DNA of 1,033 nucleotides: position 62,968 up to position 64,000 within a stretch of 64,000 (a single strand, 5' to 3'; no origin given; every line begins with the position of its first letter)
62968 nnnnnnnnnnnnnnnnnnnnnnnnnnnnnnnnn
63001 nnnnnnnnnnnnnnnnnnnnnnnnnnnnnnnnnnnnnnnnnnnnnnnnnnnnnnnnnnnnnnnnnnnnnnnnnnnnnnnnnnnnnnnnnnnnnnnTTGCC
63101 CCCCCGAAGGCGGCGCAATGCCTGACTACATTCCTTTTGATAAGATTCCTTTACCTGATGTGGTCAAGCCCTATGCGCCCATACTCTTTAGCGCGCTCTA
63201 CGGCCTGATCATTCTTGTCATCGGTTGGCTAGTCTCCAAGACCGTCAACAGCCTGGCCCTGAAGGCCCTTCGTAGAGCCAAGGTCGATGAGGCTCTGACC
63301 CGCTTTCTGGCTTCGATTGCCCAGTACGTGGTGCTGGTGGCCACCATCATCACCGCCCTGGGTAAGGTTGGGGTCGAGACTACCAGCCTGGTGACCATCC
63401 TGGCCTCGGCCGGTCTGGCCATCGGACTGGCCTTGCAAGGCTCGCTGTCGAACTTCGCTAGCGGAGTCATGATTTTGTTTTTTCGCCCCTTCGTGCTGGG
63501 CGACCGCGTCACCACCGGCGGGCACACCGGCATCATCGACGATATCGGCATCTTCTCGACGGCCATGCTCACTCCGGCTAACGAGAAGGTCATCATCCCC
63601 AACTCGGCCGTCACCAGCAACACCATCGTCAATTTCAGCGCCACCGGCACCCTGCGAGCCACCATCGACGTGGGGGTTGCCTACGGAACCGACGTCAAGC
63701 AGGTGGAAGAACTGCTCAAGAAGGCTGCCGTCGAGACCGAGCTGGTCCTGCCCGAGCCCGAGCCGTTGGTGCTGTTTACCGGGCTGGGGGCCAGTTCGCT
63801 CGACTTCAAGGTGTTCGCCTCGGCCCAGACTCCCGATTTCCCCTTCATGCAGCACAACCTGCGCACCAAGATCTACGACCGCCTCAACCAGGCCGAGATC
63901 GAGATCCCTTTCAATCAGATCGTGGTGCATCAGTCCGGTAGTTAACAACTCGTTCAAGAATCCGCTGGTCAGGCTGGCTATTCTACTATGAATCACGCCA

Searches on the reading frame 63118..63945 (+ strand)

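Call 21: search_protein_families(library=pfam, proteins=[window:63118-63945:+], max_evalue=0.001)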
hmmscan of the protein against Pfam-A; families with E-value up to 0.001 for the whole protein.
window:63118-63945:+ (275 aa): 4 families
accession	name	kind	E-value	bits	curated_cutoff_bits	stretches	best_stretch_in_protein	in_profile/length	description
PF00924.24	MS_channel_2nd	-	9.6e-21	74.1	20.2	1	109-174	2-67/68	Mechanosensitive ion channel, beta-domain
PF21082.3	MS_channel_3rd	-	5e-13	49.7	21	1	182-263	2-88/88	Mechanosensitive ion channel MscS, C-terminal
PF05552.17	MS_channel_1st_1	-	6.6e-06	26.4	22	1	23-58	14-49/50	Mechanosensitive ion channel, conserved TM helix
PF21088.3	MS_channel_1st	-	3.3e-05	24.2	23.1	1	70-107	5-42/42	Mechanosensitive ion channel, transmembrane helices 2/3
